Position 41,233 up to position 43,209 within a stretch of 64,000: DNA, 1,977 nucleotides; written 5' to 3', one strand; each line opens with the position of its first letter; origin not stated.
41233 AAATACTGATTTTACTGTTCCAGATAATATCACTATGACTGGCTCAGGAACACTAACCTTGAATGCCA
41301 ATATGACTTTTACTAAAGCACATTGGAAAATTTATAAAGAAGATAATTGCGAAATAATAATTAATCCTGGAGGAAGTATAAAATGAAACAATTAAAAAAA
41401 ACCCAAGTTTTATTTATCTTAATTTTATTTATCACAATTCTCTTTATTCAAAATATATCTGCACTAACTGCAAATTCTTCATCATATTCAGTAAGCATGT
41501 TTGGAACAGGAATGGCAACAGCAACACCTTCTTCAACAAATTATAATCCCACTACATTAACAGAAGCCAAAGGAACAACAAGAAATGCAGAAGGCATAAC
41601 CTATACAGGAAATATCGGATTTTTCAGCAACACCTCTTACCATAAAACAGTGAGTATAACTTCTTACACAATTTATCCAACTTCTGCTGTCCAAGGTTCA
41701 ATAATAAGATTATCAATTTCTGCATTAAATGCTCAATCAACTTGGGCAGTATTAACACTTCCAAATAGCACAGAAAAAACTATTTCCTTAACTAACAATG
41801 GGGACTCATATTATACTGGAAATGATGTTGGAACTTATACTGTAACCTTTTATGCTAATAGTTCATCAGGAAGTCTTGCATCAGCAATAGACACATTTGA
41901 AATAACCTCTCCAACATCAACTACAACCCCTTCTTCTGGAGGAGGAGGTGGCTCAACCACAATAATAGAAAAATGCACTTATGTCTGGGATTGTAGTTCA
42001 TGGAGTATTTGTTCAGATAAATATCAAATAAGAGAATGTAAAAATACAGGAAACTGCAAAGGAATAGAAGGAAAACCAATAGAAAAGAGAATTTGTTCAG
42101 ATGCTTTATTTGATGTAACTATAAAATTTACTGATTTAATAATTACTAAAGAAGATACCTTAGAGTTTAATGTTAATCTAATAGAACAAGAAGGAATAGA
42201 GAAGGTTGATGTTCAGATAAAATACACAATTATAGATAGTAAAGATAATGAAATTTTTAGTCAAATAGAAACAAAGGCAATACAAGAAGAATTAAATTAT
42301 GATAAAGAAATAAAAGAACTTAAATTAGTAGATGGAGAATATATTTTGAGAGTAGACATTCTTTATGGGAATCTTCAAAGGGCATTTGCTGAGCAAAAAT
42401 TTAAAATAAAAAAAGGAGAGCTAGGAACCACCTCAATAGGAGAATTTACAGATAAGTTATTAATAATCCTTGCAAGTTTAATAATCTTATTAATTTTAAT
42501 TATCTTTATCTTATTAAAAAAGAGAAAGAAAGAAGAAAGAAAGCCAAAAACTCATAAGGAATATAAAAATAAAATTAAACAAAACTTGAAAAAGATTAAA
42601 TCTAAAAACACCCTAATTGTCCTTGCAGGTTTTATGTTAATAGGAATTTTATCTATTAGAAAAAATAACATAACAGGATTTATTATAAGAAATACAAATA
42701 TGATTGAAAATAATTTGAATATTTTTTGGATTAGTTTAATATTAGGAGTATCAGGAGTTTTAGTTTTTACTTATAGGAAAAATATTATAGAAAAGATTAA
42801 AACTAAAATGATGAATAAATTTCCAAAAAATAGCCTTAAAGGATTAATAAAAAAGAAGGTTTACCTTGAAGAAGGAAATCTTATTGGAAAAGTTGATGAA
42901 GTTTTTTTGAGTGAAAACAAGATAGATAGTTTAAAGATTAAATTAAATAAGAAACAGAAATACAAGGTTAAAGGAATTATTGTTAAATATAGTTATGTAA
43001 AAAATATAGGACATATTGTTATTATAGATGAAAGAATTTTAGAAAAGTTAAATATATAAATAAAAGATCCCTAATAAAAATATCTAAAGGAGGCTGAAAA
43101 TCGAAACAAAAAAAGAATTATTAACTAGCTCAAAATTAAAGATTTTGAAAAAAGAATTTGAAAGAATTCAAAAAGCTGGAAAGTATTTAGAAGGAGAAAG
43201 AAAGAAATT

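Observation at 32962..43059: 10-kb island of three translationally coupled, sequon-rich giant secreted proteins (1311 + 1495 + 558 aa) flanked by two ABC/surface-protein modules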

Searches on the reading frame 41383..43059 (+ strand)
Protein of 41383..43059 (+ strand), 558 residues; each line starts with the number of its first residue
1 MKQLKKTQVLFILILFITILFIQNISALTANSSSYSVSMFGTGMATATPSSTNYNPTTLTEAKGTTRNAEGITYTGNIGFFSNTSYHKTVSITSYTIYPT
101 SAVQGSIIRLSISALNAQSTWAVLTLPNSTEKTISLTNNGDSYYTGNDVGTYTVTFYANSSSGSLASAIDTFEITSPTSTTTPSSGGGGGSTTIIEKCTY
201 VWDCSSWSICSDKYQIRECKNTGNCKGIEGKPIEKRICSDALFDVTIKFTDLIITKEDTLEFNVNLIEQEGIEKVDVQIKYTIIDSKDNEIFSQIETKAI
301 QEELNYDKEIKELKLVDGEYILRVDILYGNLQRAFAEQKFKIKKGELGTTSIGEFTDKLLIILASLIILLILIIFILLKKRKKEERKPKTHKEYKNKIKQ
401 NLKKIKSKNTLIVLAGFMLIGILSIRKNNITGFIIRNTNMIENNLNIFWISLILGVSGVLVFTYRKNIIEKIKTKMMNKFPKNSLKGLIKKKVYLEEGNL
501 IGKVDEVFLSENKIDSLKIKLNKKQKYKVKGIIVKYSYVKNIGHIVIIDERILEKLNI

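Call 5: search_protein_families(library=pfam, proteins=[window:41383-43059:+], max_evalue=0.01)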
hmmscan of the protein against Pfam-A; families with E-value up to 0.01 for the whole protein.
window:41383-43059:+ (558 aa): 3 families
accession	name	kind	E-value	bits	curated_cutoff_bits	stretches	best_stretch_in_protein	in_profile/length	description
PF05239.21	PRC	-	3.6e-05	24.1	21.2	1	488-550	9-73/78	PRC-barrel domain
PF07690.21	MFS_1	-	0.00019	20.9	33.4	1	361-460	155-250/347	Major Facilitator Superfamily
PF13347.12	MFS_2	-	0.00041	19.5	27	1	360-466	175-280/427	MFS/sugar transport protein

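Call 9: search_protein_families(library=ncbifam, proteins=[window:41383-43059:+], max_evalue=0.01)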
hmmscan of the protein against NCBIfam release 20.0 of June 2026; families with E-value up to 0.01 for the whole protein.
window:41383-43059:+ (558 aa): 2 families
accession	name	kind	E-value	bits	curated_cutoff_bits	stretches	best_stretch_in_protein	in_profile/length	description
TIGR01167.1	LPXTG_anchor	domain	0.00034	21.1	15.9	0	360-383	13-33/34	LPXTG cell wall anchor domain-containing protein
NF040872.1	MFS_HP1165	exception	0.0004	19.6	700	1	358-462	159-263/385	HP1165 family MFS efflux transporter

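Call 12: search_protein_families(library=phrogs, proteins=[window:41383-43059:+], max_evalue=0.01)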
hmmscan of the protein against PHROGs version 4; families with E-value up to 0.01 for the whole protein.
window:41383-43059:+ (558 aa): 3 families
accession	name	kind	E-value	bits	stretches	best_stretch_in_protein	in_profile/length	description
phrog_21020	-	unknown function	0.006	18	1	366-426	13-73/83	-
phrog_34409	-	unknown function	0.0071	17.6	0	360-434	19-92/111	-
phrog_4237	-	lysis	0.0077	17.1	0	355-408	34-87/93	holin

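Call 13: find_encoding_contigs(protein=window:41383-43059:+, flank=2000, max_places=6)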
Protein window:41383-43059:+ (558 aa): 4 contigs read that carry it; 4 places shown.
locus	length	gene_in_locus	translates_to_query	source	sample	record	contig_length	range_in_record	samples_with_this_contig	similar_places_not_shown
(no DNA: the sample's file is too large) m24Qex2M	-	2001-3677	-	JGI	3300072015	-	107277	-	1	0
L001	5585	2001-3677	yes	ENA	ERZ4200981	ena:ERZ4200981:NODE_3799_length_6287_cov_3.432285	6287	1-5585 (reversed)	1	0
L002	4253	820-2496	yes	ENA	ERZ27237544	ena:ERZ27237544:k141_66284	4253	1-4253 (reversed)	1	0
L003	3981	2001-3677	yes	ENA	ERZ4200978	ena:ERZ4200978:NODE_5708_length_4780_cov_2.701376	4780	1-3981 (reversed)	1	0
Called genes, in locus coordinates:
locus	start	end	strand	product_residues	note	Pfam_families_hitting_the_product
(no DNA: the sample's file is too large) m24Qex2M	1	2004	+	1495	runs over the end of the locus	-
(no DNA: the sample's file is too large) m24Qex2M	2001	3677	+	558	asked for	-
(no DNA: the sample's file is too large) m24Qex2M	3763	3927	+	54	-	-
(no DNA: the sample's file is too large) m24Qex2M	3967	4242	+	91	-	-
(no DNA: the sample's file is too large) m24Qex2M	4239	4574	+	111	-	-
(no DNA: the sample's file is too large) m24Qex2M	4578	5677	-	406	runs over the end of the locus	PF12704:MacB_PCD, PF02687:FtsX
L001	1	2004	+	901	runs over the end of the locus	?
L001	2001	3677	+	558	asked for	-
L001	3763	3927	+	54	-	-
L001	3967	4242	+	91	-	-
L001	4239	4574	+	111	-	-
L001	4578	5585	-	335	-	?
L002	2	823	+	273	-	?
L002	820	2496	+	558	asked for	-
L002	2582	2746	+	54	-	-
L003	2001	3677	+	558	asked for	-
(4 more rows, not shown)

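Call 14: search_solved_structures(query=window:41383-43059:+, max_evalue=1, show_alignments=1)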
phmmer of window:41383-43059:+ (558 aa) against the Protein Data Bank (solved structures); distinct sequences matched with E-value up to 1: 3.
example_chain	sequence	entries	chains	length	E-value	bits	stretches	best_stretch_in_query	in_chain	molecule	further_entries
8onw_A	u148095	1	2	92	0.00036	22.3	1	491-553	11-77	PRC-barrel domain-containing protein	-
8onw_D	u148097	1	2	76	0.00045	22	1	491-550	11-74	PRC-barrel domain-containing protein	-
8qzo_A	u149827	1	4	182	0.00058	21.7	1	491-552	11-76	PRC-barrel domain-containing protein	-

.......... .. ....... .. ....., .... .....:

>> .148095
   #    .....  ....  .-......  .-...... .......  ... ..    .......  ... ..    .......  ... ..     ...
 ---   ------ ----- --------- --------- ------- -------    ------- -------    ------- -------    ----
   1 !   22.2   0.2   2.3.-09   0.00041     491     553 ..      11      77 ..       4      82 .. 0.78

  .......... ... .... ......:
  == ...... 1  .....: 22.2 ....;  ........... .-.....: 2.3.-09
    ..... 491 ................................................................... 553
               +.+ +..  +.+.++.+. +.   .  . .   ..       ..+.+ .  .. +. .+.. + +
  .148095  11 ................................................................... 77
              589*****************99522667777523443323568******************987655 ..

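Call 23: find_homologous_proteins(query=window:41383-43059:+, max_evalue=0.001)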
Query window:41383-43059:+ (558 aa): 162 proteins with E <= 0.001 among 8000 candidates; the best 120 are listed.
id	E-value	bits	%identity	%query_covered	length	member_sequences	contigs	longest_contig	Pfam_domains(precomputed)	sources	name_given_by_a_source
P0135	0.0e+0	1195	100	100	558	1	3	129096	-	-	-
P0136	1.3e-262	890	74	100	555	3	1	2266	PF05239.22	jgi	-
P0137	9.5e-252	854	72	100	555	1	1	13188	PF05239.22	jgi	-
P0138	4.5e-246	835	69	99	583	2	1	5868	PF05239.22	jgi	-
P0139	1.7e-239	814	68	100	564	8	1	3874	PF05239.22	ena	-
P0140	6.4e-233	792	66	99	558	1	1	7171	PF05239.22,PF07690.22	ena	-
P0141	3.1e-214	730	63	97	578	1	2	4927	-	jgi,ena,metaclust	metaclust:\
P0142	2.4e-206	704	62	96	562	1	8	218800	PF05239.22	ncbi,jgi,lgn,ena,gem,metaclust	metaclust:\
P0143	1.0e-203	696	61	99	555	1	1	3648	PF05239.22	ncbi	-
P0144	1.7e-202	692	60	99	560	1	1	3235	PF05239.22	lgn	-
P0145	4.0e-200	684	60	99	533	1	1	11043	PF05239.22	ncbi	-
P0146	7.1e-197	673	58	96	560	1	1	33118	-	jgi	jgi:sporulation protein YlmC with PRC-barrel domain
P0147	3.7e-187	641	56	96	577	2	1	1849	PF05239.22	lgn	-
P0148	1.9e-183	629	55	98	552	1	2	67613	PF05239.22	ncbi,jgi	-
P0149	7.4e-174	597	53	99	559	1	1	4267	PF05239.22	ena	-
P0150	2.5e-169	582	52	96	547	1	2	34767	PF05239.22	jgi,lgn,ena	-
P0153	5.3e-161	555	50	98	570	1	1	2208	PF05239.22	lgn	-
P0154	1.5e-160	553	50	90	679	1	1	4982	PF05239.22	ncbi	-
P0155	1.0e-159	550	52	99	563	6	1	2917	PF05239.22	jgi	-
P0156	5.3e-158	545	49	96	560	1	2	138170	PF05239.22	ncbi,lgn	ncbi:MAG: PRC-barrel domain-containing protein [Candidatus Pacearchaeota archaeon]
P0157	1.1e-157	544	48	99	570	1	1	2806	PF05239.22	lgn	-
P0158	1.8e-157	543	50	100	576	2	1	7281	PF05239.22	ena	-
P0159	4.2e-157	542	49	99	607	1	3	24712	PF05239.22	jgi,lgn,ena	-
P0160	5.5e-157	541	50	100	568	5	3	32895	PF05239.22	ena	-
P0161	8.2e-157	541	51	98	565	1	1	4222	PF05239.22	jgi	-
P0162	2.5e-155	536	65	59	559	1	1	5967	PF05239.22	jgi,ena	-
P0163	3.9e-155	535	49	96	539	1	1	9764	PF05239.22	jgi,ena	-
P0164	9.6e-155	534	61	61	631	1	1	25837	PF05239.22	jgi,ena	-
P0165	1.1e-154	534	49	100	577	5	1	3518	PF05239.22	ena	-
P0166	3.8e-153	529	48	96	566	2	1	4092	PF05239.22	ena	-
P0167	7.9e-153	528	59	60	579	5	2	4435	PF05239.22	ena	-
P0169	2.2e-152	526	49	99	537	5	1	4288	PF05239.22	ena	-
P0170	2.5e-152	526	48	99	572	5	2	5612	PF05239.22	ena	-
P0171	6.4e-152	525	47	99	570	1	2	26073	PF05239.22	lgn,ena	-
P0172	2.1e-151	523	50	96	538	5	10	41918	PF05239.22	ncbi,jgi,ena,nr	ncbi:MAG: hypothetical protein QT10_C0004G0003 [archaeon GW2011_AR19]|nr:MAG: hypothetical protein Q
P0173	1.0e-150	521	49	99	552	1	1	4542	PF05239.22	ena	-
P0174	2.3e-150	520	64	60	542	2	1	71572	PF05239.22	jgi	jgi:sporulation protein YlmC with PRC-barrel domain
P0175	3.9e-150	519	62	62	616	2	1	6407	PF05239.22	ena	-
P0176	7.8e-150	518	49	95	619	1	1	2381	PF05239.22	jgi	-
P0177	1.0e-149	517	47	100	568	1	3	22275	PF05239.22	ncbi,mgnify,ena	ncbi:MAG: PRC-barrel domain-containing protein [Nanoarchaeota archaeon]|mgnify:CR=1 FL=1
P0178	1.5e-149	517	48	99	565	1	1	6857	PF05239.22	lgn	-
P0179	1.7e-149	517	48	99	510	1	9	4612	PF05239.22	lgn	-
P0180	9.4e-149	514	56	61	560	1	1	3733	PF05239.22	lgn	-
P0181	1.7e-148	513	48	96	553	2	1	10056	PF05239.22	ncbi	-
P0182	1.8e-143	497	46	98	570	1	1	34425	PF05239.22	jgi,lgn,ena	-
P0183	3.2e-143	496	46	100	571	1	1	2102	PF05239.22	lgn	-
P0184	4.5e-142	492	58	63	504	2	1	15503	PF05239.22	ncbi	-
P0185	7.5e-142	491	47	99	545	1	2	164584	PF05239.22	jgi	jgi:sporulation protein YlmC with PRC-barrel domain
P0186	1.2e-141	491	44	97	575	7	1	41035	PF05239.22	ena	-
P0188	5.3e-141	489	47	98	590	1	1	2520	PF05239.22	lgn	-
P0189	8.5e-141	488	48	98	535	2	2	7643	PF05239.22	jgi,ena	-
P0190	2.6e-140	486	46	99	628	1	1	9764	PF05239.22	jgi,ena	-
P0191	1.1e-139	484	48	96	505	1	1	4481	PF05239.22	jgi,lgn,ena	-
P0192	1.1e-138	481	47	98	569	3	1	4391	PF05239.22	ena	-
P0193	1.4e-138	481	43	97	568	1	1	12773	PF05239.22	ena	-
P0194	1.4e-138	481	43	97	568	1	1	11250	PF05239.22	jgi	-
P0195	1.6e-138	481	43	97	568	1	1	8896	PF05239.22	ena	-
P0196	2.8e-138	480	45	97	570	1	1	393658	PF05239.22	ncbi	-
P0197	1.4e-136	474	56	58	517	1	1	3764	PF05239.22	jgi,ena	-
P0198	1.3e-134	468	56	62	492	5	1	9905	PF05239.22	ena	-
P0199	2.4e-134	467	44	97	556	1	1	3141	PF05239.22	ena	-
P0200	3.1e-133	463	51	86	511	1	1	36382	PF05239.22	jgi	-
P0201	5.0e-133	462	56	59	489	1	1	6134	PF05239.22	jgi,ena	-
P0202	9.1e-133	462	53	61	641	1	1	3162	PF05239.22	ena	-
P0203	2.4e-132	460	55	60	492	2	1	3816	PF05239.22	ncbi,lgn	-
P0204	3.5e-132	460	46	97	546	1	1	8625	PF05239.22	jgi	-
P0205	3.7e-132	460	53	62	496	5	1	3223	PF05239.22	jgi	-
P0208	2.1e-130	454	44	95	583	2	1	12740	PF05239.22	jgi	-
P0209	2.2e-130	454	46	96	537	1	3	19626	PF05239.22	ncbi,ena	-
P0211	8.6e-129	448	45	95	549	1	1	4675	PF05239.22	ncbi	-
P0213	4.2e-128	446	58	62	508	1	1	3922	PF05239.22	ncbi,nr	ncbi:MAG: PRC-barrel domain-containing protein [Nanoarchaeota archaeon]|nr:PRC-barrel domain-contain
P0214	2.3e-127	444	55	58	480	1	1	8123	PF05239.22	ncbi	-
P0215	2.3e-127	444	51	63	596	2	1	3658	PF05239.22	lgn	-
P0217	4.3e-127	443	44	99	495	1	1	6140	PF05239.22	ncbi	-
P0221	1.1e-123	432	57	61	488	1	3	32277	PF05239.22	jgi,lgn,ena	-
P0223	8.2e-122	425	41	98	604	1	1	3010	PF05239.22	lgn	-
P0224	8.9e-122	425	51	59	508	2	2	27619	PF05239.22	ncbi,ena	-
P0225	1.5e-121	424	40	99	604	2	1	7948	PF05239.22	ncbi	-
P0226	1.5e-121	424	54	61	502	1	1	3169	PF05239.22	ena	-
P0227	5.8e-121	423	51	61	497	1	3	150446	PF05239.22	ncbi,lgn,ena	-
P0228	2.8e-120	420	58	60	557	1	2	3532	PF05239.22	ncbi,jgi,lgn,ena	-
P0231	1.3e-118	415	53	57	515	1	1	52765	PF05239.22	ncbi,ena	-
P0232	1.4e-118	415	52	60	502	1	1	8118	PF05239.22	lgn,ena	-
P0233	3.8e-118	413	49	62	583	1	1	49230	PF05239.22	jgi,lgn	jgi:sporulation protein YlmC with PRC-barrel domain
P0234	9.7e-118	412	41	99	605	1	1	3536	PF05239.22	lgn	-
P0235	5.2e-117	410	50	64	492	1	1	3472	PF05239.22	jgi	jgi:sporulation protein YlmC with PRC-barrel domain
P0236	1.2e-116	408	54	59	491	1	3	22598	PF05239.22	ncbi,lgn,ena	-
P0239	2.2e-114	401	40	98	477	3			PF05239.22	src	-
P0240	4.0e-114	400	53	66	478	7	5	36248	PF05239.22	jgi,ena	-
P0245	2.5e-112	394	47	61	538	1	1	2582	PF05239.22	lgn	-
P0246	1.2e-111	392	51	61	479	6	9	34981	PF05239.22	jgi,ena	-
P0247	3.7e-111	390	48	68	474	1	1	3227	PF05239.22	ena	-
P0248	4.6e-111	390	50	61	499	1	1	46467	PF05239.22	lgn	-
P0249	1.5e-109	385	50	66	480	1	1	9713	PF05239.22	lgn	-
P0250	1.6e-108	382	51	66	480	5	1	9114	PF05239.22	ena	-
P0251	2.3e-108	381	52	66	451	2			PF05239.22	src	-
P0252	6.3e-108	380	50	65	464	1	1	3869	PF05239.22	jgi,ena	-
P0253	8.9e-108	379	50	65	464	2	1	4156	PF05239.22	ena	-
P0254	1.2e-107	379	47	68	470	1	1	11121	PF05239.22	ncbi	-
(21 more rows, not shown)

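Call 25: find_related_loci(query=A1, collection=genome_contigs, flank=10000)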
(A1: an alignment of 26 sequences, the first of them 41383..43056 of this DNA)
Query A1 (558 aa) in genome_contigs; peptide patterns used: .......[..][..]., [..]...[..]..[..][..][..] (x = any residue, [..] = any of these).
54 stretches matched a pattern; 40 encode a relative of the query (tblastn E <= 1e-3); 40 distinct loci.
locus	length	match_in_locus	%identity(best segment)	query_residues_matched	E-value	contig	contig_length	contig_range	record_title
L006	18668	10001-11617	62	24-558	0e+0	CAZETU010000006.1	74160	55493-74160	MAG TPA_asm: Candidatus Woesearchaeota archaeon isolate binchicken_co243_217 genome assembly, contig: NODE_165_length_74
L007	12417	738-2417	55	1-557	0e+0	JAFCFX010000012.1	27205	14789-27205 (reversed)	Candidatus Pacearchaeota archaeon isolate Meg22_46_Bin_140 Meg22_46_Bin_140_scaffold_3597, whole genome shotgun sequence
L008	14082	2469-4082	49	3-557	7e-157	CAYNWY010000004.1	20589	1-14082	MAG TPA_asm: Candidatus Woesearchaeota archaeon isolate binchicken_co387_31 genome assembly, contig: NODE_2551_length_20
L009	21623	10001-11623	49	23-556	7e-152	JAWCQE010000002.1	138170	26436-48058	MAG: Candidatus Pacearchaeota archaeon isolate JZ-2_201901_bins_146 JZ-2_201901_bins_146_scaffold_2, whole genome shotgu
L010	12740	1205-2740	50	22-556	4e-149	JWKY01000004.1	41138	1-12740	MAG: archaeon GW2011_AR19 QT10_C0004, whole genome shotgun sequence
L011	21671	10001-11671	48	3-556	2e-139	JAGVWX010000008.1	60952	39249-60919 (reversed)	Candidatus Pacearchaeota archaeon isolate RIFCSPHIGHO2_01_FULL_39_44 rifcsphigho2_01_scaffold_2123, whole genome shotgun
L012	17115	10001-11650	48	12-556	2e-134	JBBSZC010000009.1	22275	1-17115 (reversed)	MAG: Nanoarchaeota archaeon isolate H43-bin014_1 H43_bin014_1_000000000009, whole genome shotgun sequence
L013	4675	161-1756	45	23-554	1e-133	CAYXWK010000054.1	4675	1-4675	MAG TPA_asm: Candidatus Woesearchaeota archaeon isolate SRP193661_co1_53 genome assembly, contig: NODE_18618_length_4675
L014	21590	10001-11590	45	4-551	7e-128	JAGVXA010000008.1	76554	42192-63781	Candidatus Pacearchaeota archaeon isolate RIFOXYC1_FULL_38_15 rifoxyc1_full_scaffold_217, whole genome shotgun sequence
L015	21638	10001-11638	47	20-556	4e-150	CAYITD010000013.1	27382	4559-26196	MAG TPA_asm: Candidatus Woesearchaeota archaeon isolate ERP119705_co3_555 genome assembly, contig: NODE_1918_length_2738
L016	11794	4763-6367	46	12-552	7e-127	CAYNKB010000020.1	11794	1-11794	MAG TPA_asm: Candidatus Woesearchaeota archaeon isolate SRP050083_co1_132 genome assembly, contig: NODE_2507_length_1179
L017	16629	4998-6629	45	5-548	1e-126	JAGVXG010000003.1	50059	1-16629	Candidatus Pacearchaeota archaeon isolate RIFCSPHIGHO2_12_FULL_34_15 rifcsphigho2_12_scaffold_603, whole genome shotgun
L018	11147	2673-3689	57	11-347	9e-117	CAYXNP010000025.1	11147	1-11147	MAG TPA_asm: Candidatus Woesearchaeota archaeon isolate SRP050083_co1_23 genome assembly, contig: NODE_2755_length_11147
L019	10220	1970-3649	48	3-556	6e-145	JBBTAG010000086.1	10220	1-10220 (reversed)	MAG: Nanoarchaeota archaeon isolate H41-bin129_1 H41_bin129_1_000000000086, whole genome shotgun sequence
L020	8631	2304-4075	56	4-557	2e-113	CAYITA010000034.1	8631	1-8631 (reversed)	MAG TPA_asm: Candidatus Woesearchaeota archaeon isolate ERP119705_co5_89 genome assembly, contig: NODE_10609_length_8631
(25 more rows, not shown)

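Call 31: find_encoding_contigs(protein=P0137, flank=10000, max_places=3)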
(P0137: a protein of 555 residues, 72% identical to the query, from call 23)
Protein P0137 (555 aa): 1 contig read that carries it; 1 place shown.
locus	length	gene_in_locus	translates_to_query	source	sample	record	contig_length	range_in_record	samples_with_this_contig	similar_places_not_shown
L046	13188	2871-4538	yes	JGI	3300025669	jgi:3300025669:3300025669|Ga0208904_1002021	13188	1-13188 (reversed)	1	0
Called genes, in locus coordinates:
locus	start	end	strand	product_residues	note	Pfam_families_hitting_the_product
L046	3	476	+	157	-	?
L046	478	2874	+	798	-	PF13385:Laminin_G_3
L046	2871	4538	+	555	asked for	PF05239:PRC (weak)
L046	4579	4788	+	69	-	-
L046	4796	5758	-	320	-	PF13610:DDE_Tnp_IS240 (weak)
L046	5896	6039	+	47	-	-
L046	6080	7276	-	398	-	PF00709:Adenylsucc_synt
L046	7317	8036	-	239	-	-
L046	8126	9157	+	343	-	PF01594:AI-2E_transport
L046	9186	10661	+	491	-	PF02885:Glycos_trans_3N, PF00591:Glycos_transf_3, PF07831:PYNP_C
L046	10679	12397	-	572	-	PF00999:Na_H_Exchanger, PF02254:TrkA_N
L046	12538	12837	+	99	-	-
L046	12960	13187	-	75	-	?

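Call 32: find_encoding_contigs(protein=P0142, flank=10000, max_places=3)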
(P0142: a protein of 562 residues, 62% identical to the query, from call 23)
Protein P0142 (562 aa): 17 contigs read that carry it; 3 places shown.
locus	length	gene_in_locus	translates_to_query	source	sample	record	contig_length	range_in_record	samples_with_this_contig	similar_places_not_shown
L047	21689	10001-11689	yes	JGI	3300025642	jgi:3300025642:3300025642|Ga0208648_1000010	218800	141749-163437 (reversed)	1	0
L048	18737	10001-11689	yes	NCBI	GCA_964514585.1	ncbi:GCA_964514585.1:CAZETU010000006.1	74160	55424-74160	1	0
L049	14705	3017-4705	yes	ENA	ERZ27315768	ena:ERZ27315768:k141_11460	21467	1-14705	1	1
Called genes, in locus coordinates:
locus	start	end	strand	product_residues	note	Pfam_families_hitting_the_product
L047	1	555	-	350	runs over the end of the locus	-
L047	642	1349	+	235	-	PF01978:TrmB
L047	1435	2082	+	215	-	PF00702:Hydrolase, PF12710:HAD, PF13419:HAD_2, PF13242:Hydrolase_like (weak)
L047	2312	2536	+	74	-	-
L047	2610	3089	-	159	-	-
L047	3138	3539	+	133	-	PF00293:NUDIX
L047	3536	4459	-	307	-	PF02568:ThiI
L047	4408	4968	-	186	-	PF20603:Bact_hydrolase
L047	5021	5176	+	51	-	-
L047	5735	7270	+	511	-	-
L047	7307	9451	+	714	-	PF13385:Laminin_G_3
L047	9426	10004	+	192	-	-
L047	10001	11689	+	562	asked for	PF05239:PRC (weak)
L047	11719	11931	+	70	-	-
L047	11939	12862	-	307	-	PF13610:DDE_Tnp_IS240 (weak)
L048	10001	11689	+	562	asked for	PF05239:PRC (weak)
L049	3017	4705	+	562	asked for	PF05239:PRC (weak)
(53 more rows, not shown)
